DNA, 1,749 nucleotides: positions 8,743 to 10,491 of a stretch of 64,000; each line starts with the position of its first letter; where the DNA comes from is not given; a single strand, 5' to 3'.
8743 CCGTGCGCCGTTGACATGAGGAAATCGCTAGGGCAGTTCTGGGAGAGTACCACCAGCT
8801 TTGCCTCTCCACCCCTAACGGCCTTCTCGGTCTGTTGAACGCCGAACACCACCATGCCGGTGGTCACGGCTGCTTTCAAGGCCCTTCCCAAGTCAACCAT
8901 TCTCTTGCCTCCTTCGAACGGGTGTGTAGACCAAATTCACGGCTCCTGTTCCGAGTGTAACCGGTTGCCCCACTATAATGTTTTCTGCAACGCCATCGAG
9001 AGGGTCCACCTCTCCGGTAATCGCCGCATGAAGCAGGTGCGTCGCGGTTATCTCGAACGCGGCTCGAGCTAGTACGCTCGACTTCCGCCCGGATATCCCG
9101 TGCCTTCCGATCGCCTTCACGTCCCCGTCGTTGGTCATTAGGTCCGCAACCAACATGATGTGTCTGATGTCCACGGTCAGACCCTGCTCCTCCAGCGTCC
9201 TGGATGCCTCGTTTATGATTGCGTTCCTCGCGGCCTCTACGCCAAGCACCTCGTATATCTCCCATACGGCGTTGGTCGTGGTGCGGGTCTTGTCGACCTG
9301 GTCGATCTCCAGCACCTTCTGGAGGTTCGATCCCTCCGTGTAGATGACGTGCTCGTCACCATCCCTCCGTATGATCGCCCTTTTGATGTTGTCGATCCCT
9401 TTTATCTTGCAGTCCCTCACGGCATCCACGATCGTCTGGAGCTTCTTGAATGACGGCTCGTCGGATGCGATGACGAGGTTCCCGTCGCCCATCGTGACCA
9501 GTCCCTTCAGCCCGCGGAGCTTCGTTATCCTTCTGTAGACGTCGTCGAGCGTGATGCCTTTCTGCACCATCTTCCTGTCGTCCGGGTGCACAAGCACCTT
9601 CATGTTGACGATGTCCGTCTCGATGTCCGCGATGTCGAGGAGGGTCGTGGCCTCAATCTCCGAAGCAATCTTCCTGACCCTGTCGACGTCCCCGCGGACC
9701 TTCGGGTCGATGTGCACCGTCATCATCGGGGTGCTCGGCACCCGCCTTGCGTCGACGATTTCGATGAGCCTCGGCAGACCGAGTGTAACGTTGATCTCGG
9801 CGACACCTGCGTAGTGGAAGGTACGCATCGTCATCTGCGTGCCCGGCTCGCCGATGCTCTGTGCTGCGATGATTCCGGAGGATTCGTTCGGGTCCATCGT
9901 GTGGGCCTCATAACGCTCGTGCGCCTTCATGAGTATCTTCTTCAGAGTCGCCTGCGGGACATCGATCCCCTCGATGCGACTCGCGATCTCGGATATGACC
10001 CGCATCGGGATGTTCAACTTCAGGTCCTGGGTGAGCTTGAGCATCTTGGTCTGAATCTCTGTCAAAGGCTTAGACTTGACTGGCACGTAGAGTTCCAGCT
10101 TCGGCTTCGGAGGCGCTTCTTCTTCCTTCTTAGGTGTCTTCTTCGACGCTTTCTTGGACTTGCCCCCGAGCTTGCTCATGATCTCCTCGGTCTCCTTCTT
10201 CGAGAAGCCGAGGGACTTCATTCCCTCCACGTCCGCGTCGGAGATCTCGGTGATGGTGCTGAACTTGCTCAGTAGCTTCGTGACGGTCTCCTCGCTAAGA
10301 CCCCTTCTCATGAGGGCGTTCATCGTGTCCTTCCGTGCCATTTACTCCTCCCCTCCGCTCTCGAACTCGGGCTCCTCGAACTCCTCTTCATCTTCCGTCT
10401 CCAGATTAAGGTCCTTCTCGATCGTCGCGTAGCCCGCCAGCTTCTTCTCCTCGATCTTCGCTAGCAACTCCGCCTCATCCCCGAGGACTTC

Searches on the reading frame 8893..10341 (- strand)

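Call 60: search_protein_families(library=pfam, proteins=[window:8893-10341:-], max_evalue=0.00001)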
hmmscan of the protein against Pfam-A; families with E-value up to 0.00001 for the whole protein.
window:8893-10341:- (482 aa): 1 family
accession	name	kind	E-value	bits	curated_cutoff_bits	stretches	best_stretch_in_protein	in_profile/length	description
PF04998.22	RNA_pol_Rpb1_5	-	3.3e-53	181.3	28.5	1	88-422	66-265/267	RNA polymerase Rpb1, domain 5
